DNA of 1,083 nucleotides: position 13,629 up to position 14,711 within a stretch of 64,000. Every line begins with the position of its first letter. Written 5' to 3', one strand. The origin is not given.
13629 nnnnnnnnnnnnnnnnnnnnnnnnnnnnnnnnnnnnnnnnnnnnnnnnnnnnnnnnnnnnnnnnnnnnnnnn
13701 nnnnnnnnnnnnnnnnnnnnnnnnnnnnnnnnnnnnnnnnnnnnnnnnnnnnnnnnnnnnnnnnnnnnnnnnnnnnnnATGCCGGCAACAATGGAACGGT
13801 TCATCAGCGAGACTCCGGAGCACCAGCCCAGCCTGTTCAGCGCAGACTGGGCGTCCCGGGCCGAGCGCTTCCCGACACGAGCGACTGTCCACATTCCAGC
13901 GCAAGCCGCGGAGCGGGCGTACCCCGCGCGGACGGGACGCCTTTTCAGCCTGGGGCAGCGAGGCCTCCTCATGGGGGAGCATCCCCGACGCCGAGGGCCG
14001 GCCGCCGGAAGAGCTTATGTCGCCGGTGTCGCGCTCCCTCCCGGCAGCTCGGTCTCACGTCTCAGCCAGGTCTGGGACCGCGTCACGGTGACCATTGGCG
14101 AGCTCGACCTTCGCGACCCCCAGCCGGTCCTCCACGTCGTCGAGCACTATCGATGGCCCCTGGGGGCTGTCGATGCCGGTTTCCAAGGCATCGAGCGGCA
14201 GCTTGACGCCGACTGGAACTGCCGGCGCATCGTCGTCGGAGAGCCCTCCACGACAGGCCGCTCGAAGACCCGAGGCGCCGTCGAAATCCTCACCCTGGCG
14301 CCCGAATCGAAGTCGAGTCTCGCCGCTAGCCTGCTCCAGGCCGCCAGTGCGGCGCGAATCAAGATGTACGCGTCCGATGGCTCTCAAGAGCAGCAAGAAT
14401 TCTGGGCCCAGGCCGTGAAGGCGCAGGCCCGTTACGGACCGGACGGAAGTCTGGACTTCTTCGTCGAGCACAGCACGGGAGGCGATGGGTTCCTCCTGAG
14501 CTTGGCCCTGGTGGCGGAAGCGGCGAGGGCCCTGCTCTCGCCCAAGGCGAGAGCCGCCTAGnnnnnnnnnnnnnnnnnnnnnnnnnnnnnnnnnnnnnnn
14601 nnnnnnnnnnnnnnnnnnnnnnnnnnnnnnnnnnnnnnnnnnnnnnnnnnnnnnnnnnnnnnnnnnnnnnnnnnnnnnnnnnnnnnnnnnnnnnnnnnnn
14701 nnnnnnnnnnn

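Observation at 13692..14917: Two-gene unit of unknown function behind a strong promoter with a perfect plus an imperfect GAAC-N4-GTTC LexA-type box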

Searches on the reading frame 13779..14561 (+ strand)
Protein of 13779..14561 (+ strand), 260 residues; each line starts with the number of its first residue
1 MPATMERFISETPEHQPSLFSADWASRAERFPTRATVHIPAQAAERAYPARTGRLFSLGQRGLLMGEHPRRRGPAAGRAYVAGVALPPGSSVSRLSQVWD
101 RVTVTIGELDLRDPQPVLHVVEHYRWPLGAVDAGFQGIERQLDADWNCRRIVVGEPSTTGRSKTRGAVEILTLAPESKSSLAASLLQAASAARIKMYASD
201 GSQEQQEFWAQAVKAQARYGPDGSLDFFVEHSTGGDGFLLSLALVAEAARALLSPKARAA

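Call 6: search_protein_families(library=pfam, proteins=[window:13779-14561:+], max_evalue=1)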
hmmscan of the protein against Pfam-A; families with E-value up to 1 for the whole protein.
window:13779-14561:+ (260 aa): 0 families

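Call 8: find_homologous_proteins(query=window:13779-14561:+)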
Query window:13779-14561:+ (260 aa): 35 proteins with E <= 0.001 among 8000 candidates.
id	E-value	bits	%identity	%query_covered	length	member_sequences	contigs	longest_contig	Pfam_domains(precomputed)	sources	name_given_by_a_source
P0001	5.0e-166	569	100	100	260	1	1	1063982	-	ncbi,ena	-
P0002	1.4e-150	518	90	100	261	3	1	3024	-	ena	-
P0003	2.4e-134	465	81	100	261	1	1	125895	-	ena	-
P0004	1.1e-129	450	78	100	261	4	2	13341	-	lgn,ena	-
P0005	1.4e-80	289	85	60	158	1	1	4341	-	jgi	jgi:hypothetical protein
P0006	3.6e-31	127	40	79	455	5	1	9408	-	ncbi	-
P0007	1.4e-30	125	39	79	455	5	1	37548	-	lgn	-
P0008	3.9e-30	123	42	80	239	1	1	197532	-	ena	-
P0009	4.1e-30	123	39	73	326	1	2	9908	-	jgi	-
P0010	5.2e-30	123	39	80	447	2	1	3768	PF17289.9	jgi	-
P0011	4.4e-29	120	39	79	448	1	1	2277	PF17289.9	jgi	jgi:hypothetical protein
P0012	4.2e-28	117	38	76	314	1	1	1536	-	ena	-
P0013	4.5e-28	117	38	76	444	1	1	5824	PF17289.9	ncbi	-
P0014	8.8e-28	116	36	76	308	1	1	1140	PF17289.9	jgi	jgi:hypothetical protein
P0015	1.5e-27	115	38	76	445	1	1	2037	PF17289.9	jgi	jgi:hypothetical protein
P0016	3.2e-27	114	36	79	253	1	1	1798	PF17289.9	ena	-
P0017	5.7e-27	113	37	76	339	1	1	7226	PF17289.9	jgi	jgi:hypothetical protein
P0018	6.7e-27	113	37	76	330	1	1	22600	-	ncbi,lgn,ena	-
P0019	2.5e-26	111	38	81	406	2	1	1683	PF17289.9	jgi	jgi:hypothetical protein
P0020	1.3e-25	109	38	77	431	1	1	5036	PF17289.9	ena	-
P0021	7.7e-25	106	35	76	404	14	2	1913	PF17289.9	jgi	jgi:hypothetical protein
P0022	8.5e-25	106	39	76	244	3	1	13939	-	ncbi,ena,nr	ncbi:MAG: hypothetical protein OXT51_02550 [Chloroflexota bacterium]|nr:hypothetical protein [Chloro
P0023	1.3e-24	105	36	76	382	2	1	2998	PF17289.9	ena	-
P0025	4.1e-24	104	36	76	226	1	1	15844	PF17289.9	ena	-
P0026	4.2e-24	104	35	75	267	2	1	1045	PF17289.9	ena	-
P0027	4.4e-24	104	35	76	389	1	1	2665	PF17289.9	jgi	jgi:hypothetical protein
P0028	8.3e-24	103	42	60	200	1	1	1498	PF17289.9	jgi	jgi:hypothetical protein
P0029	1.9e-23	102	34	96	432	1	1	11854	PF17289.9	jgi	jgi:hypothetical protein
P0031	1.0e-22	99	38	66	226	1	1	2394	PF17289.9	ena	-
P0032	3.9e-22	97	39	60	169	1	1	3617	PF17289.9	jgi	-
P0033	7.9e-21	93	38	58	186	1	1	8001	PF17289.9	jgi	jgi:hypothetical protein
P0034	6.1e-19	87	39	53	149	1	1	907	PF17289.9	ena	-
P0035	1.7e-13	69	35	47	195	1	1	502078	PF17289.9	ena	-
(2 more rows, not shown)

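Call 9: find_encoding_contigs(protein=window:13779-14561:+, flank=10000)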
Protein window:13779-14561:+ (260 aa): no gene with exactly this product is on record in the collection.

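Call 10: find_encoding_contigs(protein=P0003, flank=6000, max_places=3)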
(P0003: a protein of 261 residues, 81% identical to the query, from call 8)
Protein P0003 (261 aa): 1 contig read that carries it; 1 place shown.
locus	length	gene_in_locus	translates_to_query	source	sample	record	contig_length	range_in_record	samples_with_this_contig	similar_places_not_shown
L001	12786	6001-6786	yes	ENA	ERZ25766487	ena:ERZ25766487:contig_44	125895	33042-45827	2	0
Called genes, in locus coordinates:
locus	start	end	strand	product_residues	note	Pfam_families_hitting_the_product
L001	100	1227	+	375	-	PF00226:DnaJ, PF01556:DnaJ_C, PF00684:DnaJ_CXXCXGXG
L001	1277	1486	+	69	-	PF15919:HicB_lk_antitox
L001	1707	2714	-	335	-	PF07136:DUF1385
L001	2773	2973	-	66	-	PF01197:Ribosomal_L31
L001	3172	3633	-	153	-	PF00829:Ribosomal_L21p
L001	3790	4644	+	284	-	PF00106:adh_short, PF08659:KR (weak), PF13561:adh_short_C2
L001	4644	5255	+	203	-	PF01966:HD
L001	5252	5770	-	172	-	-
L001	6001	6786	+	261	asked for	-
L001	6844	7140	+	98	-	PF13384:HTH_23 (weak), PF04545:Sigma70_r4 (faint)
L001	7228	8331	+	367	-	PF01180:DHO_dh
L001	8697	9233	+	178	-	PF01323:DSBA, PF13743:Thioredoxin_5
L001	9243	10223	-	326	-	PF04392:ABC_sub_bind, PF13407:Peripla_BP_4 (weak)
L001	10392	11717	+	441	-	PF00278:Orn_DAP_Arg_deC, PF02784:Orn_Arg_deC_N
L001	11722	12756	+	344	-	PF13177:DNA_pol3_delta2, PF05729:NACHT (weak)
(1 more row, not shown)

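Call 11: find_encoding_contigs(protein=P0008, flank=6000, max_places=3)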
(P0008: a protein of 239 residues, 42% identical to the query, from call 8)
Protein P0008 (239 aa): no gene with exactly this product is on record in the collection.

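Call 12: find_encoding_contigs(protein=P0004, flank=6000, max_places=3)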
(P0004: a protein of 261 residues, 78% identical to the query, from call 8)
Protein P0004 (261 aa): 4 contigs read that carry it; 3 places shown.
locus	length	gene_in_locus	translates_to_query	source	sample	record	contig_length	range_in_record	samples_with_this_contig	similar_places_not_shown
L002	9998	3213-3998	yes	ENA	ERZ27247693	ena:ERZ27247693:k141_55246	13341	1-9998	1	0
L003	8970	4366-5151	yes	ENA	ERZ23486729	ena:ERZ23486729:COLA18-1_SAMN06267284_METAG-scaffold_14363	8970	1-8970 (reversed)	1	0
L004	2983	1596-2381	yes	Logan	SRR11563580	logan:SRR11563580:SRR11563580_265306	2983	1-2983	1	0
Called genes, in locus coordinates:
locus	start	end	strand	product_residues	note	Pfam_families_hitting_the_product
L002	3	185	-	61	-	?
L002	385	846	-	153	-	PF00829:Ribosomal_L21p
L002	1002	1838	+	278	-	PF23441:SDR (weak), PF00106:adh_short, PF08659:KR, PF13561:adh_short_C2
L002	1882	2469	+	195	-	PF01966:HD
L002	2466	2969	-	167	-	-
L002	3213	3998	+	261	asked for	-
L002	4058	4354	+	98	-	PF13384:HTH_23 (weak), PF04545:Sigma70_r4 (faint)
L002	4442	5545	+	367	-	PF01180:DHO_dh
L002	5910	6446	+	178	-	PF01323:DSBA, PF13743:Thioredoxin_5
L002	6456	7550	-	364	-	PF04392:ABC_sub_bind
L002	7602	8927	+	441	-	PF00278:Orn_DAP_Arg_deC, PF02784:Orn_Arg_deC_N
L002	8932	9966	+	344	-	PF13177:DNA_pol3_delta2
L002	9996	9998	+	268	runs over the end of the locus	PF04468:PSP1, PF28472:PSP1_3rd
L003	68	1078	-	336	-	PF07136:DUF1385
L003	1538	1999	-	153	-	PF00829:Ribosomal_L21p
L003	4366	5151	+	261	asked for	-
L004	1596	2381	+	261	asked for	-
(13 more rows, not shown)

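Call 16: find_encoding_contigs(protein=P0007, flank=10000, max_places=2)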
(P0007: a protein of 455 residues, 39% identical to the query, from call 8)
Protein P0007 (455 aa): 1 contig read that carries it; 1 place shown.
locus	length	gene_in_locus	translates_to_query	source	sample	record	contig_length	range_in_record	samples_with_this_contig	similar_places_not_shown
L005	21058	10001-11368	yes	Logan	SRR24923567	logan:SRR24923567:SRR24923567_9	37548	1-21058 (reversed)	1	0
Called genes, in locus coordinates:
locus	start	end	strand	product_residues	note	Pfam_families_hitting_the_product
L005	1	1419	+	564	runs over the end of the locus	PF00587:tRNA-synt_2b, PF04073:tRNA_edit, PF03129:HGTP_anticodon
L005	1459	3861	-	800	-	PF01588:tRNA_bind, PF03483:B3_4, PF03484:B5, PF17759:tRNA_synthFbeta, PF03147:FDX-ACB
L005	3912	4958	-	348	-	PF02912:Phe_tRNA-synt_N, PF01409:tRNA-synt_2d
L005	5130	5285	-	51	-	-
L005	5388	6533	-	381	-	PF22694:CtpB_N-like, PF00595:PDZ, PF13180:PDZ_2, PF17820:PDZ_6, PF03572:Peptidase_S41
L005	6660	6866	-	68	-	-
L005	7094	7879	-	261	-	PF10805:DUF2730 (faint), PF24161:CCDC39, PF01576:Myosin_tail_1 (weak), PF05911:FPP (weak), PF10473:CENP-F_leu_zip (faint), PF12761:End3 (faint), PF19220:Rod_CreS, PF23649:FKBP15 (weak), +14 more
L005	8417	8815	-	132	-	PF00075:RNase_H, PF13456:RVT_3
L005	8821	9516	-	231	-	PF24481:CT398_CC, PF02591:Zn_ribbon_9 (weak)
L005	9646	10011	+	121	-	-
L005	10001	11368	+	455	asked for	-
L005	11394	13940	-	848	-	PF17936:Big_6 (faint), PF06832:BiPBP_C (faint), PF25788:Ig_Rha78A_N (weak)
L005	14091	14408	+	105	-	PF13384:HTH_23 (weak), PF13518:HTH_28 (weak)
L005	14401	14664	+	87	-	-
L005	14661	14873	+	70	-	-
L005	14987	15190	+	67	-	PF01165:Ribosomal_S21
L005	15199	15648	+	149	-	PF09424:YqeY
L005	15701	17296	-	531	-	PF19864:Radical_SAM_N2, PF04055:Radical_SAM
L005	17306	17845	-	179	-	PF01936:NYN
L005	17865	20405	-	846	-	PF00317:Ribonuc_red_lgN, PF02867:Ribonuc_red_lgC, PF12637:TSCPD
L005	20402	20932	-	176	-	PF22811:Zn_ribbon_NrdR, PF03477:ATP-cone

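Call 17: find_encoding_contigs(protein=P0022, flank=8000, max_places=2)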
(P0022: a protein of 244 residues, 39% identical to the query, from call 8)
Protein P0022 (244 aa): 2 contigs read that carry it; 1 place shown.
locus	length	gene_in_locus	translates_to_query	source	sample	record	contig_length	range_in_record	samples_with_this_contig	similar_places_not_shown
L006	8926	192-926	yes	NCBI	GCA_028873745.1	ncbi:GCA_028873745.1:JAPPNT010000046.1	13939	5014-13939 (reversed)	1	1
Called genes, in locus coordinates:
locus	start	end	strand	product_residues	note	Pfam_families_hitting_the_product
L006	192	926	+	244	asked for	-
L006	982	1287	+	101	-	PF13384:HTH_23 (weak), PF08281:Sigma70_r4_2 (weak)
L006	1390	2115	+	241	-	PF01545:Cation_efflux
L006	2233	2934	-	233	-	PF03575:Peptidase_S51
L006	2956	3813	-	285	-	PF12146:Hydrolase_4 (faint)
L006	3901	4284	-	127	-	PF00903:Glyoxalase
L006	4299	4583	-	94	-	PF12840:HTH_20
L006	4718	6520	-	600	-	PF13522:GATase_6, PF13537:GATase_7, PF01380:SIS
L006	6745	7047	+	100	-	-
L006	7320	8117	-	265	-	PF01222:ERG4_ERG24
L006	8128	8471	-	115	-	-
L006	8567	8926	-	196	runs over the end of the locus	PF00578:AhpC-TSA, PF08534:Redoxin, PF00085:Thioredoxin (weak), PF13098:Thioredoxin_2, PF13905:Thioredoxin_8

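Call 21: find_related_loci(query=A2, collection=genome_contigs, flank=6000)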
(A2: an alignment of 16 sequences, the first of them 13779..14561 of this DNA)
Query A2 (260 aa) in genome_contigs; peptide patterns used: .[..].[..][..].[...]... (x = any residue, [..] = any of these).
513 stretches matched a pattern; 484 encode a relative of the query (tblastn E <= 1e-3); the best 80 are kept; 80 distinct loci.
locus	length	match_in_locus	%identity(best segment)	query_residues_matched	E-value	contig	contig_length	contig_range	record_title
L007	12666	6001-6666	40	53-259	6e-41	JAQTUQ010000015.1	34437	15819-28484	MAG: Dehalococcoidales bacterium isolate STB_68 NODE_2626_length_34437_cov_4.077499_Sandtown_B, whole genome shotgun seq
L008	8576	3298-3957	41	53-250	8e-40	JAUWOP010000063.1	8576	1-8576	MAG: Chloroflexota bacterium isolate CSMAG_2453 CSMAG_2453_k141_659279_length_8576_cov_11.9909, whole genome shotgun seq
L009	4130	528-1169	40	53-249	3e-39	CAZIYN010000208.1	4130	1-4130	MAG TPA_asm: uncultured Dehalococcoidales bacterium isolate binchicken_co178_237 genome assembly, contig: NODE_25081_len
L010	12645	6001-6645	38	53-250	3e-39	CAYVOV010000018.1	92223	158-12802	MAG TPA_asm: uncultured Dehalococcoidales bacterium isolate binchicken_co178_22 genome assembly, contig: NODE_498_length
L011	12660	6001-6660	39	53-256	5e-39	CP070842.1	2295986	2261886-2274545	MAG: Dehalococcoidales bacterium isolate bin10 chromosome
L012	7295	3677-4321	41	53-249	1e-38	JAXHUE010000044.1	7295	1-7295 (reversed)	MAG: Chloroflexota bacterium isolate MAG43_tar_biofilm MAG43_44, whole genome shotgun sequence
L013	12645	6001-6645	38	53-250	4e-38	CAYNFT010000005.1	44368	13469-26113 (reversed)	MAG TPA_asm: uncultured Dehalococcoidales bacterium isolate binchicken_co89_477 genome assembly, contig: NODE_1072_lengt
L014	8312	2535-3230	40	46-259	5e-38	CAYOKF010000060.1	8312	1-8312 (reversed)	MAG TPA_asm: uncultured Dehalococcoidaceae bacterium isolate binchicken_co334_148 genome assembly, contig: NODE_16330_le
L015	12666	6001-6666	40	46-249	5e-38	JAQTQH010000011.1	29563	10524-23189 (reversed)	MAG: Dehalococcoidales bacterium isolate STB_135 NODE_3338_length_29563_cov_3.854396_Sandtown_B, whole genome shotgun se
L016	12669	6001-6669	38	53-260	1e-37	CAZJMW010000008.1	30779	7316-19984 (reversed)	MAG TPA_asm: uncultured Dehalococcoidales bacterium isolate binchicken_co43_116 genome assembly, contig: NODE_2364_lengt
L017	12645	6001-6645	38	53-250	7e-38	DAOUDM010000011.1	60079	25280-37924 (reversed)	MAG TPA_asm: Dehalococcoidales bacterium isolate M54_197 68385, whole genome shotgun sequence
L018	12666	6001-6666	37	53-259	1e-37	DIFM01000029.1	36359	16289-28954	MAG TPA_asm: Dehalococcoidia bacterium UBA5748 UBA5748_contig_6731, whole genome shotgun sequence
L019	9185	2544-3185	39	53-249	2e-37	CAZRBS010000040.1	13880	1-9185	MAG TPA_asm: uncultured Dehalococcoidaceae bacterium isolate SRP141376_co1_241 genome assembly, contig: NODE_8582_length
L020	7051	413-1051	39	53-249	1e-37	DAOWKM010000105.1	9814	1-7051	MAG TPA_asm: Dehalococcoidia bacterium isolate CSMAG_2095 CSMAG_2095_k141_2575549_length_9814_cov_44.2438, whole genome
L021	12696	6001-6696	38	46-260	1e-37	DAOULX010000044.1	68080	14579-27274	MAG TPA_asm: Dehalococcoidales bacterium isolate W31_63 k127_473802, whole genome shotgun sequence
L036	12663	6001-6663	37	53-257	5e-36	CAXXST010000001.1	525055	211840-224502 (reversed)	MAG: Dehalococcoidales bacterium isolate c32daf8e-304c-4a6a-99c5-a63329d1368f genome assembly, contig: contig_1, whole g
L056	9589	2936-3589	38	53-252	2e-35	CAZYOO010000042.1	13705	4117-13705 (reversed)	MAG TPA_asm: uncultured Dehalococcoidales bacterium isolate binchicken_co334_198 genome assembly, contig: NODE_7964_leng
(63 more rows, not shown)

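Call 23: list_cluster_members(proteins=[P0001, P0008])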
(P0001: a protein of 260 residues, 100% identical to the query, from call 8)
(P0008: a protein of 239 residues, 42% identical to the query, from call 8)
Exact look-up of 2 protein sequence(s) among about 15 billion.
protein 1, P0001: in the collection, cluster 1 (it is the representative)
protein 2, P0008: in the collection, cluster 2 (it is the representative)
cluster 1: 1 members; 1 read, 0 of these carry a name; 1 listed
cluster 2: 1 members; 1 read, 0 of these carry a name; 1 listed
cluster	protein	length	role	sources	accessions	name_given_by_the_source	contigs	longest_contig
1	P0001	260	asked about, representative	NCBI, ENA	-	-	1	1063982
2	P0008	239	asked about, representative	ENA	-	-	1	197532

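Call 45: search_protein_families(library=phrogs, proteins=[window:13779-14561:+, P0007, L005:9646-10011:+, L005:14091-14408:+, L036:9972-11366:+, L036:11314-11889:+, L036:11939-12661:+, L005:14661-14873:+, L036:9252-9455:-], max_evalue=0.01)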
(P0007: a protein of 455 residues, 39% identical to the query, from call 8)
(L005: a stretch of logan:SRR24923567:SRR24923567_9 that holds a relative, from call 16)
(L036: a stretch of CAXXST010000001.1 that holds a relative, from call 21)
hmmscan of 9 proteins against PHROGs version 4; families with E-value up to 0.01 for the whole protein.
window:13779-14561:+ (260 aa): 0 families

P0007 (455 aa): 2 families
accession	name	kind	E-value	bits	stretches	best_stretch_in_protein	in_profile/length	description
phrog_5909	-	head and packaging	1e-06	29.1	1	301-434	131-259/285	terminase large subunit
phrog_5713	-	head and packaging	0.00081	20.3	1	330-389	16-74/143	terminase large subunit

L005:9646-10011:+ (121 aa): 4 families
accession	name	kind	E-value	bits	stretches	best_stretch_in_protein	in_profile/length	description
phrog_1889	-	head and packaging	1.1e-08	35.9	1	5-61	80-141/276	terminase small subunit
phrog_509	-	head and packaging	5.4e-06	27.1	1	8-60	75-127/238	terminase small subunit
phrog_19659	-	unknown function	1.5e-05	25.5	1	6-58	123-176/390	-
phrog_370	-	head and packaging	0.00064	20.7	1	9-55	117-161/284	terminase small subunit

L005:14091-14408:+ (105 aa): 5 families
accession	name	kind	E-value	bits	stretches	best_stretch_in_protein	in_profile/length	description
phrog_836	-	transcription regulation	5e-06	27.7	1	36-89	69-120/133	late transcriptional activator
phrog_4715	-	DNA, RNA and nucleotide metabolism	0.00026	20.5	1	38-87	258-300/630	ParB-like partition protein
phrog_38043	-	unknown function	0.0018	19.3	1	50-87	7-43/162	-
phrog_35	-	transcription regulation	0.0047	18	1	65-103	86-121/181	transcriptional repressor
phrog_13105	-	unknown function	0.0081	16.8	0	56-88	9-42/239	-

L036:9972-11366:+ (464 aa): 6 families
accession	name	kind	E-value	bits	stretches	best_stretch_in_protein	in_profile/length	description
phrog_64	-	head and packaging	7e-46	157.8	1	8-444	79-508/547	portal protein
phrog_104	-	head and packaging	4.4e-17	62.9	1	88-454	120-491/550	portal protein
phrog_156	-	head and packaging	3.2e-15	56.6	2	27-130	37-147/681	portal protein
phrog_332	-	connector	1.3e-11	44.6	2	195-281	249-335/560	head-tail adaptor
phrog_533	-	head and packaging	8.5e-10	38.7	1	27-132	39-142/495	portal protein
phrog_1216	-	head and packaging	1.4e-07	31.4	1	157-238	296-371/714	portal protein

L036:11314-11889:+ (191 aa): 3 families
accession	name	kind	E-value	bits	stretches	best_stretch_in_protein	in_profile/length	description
phrog_14255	-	unknown function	0.0016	19.5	1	42-108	57-123/167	-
phrog_1219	-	tail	0.0024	18.6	1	35-141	52-154/233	tail needle protein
phrog_15058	-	unknown function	0.0064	17.4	1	22-91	44-107/146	-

L036:11939-12661:+ (241 aa): 4 families
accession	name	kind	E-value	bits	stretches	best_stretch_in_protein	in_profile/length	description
phrog_212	-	head and packaging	6.3e-58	197.5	1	1-227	4-220/301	major head protein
phrog_31318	-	unknown function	3.4e-10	40.8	1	160-235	2-79/147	-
phrog_10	-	head and packaging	6.6e-08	33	1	14-225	371-572/752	major head protein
phrog_752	-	head and packaging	1.3e-07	31.9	1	64-167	100-202/475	major head protein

L005:14661-14873:+ (70 aa): 0 families

L036:9252-9455:- (67 aa): 4 families
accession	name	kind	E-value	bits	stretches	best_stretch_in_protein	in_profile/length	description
phrog_6401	-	DNA, RNA and nucleotide metabolism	4.2e-06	27.6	1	2-52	4-55/64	DNA binding protein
phrog_2655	-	integration and excision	9.4e-06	26.4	1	2-63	109-174/181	excisionase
phrog_66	-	integration and excision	0.00022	22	1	4-59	90-146/412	excisionase and transcriptional regulator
phrog_7338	-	unknown function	0.0015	19.7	1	7-54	30-78/87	-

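Call 54: predict_structure(alignment_id=A2)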
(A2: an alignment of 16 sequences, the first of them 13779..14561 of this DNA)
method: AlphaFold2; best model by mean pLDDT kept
length: 260 residues; sequences in the alignment: 16
mean_pLDDT: 75.9   pTM: 0.78
mean pLDDT of the five models: 75.9, 73.9, 73.6, 72.2, 69.4
residues with pLDDT >= 90: 100; 70-90: 81; 50-70: 36; < 50: 43
segments of 3 or more residues with pLDDT < 50: 1-16, 21-47
pLDDT, mean of each block of 10 residues (from residue 1): 32 45 40 29 47 87 93 93 88 68 93 92 76 73 91 77 77 87 91 93 90 88 83 77 95 71
secondary structure, 60 per line:
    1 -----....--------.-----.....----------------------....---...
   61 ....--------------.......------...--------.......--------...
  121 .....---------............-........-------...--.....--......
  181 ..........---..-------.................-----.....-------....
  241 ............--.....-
elements in order: H6-9 H24-28 E51-54 H58-64 E79-85 E103-109 E118-125 H135-146 E148-155 E163-165 E168-172 H175-190 H203-214 E215-219 E225-229 H237-252 H255-259
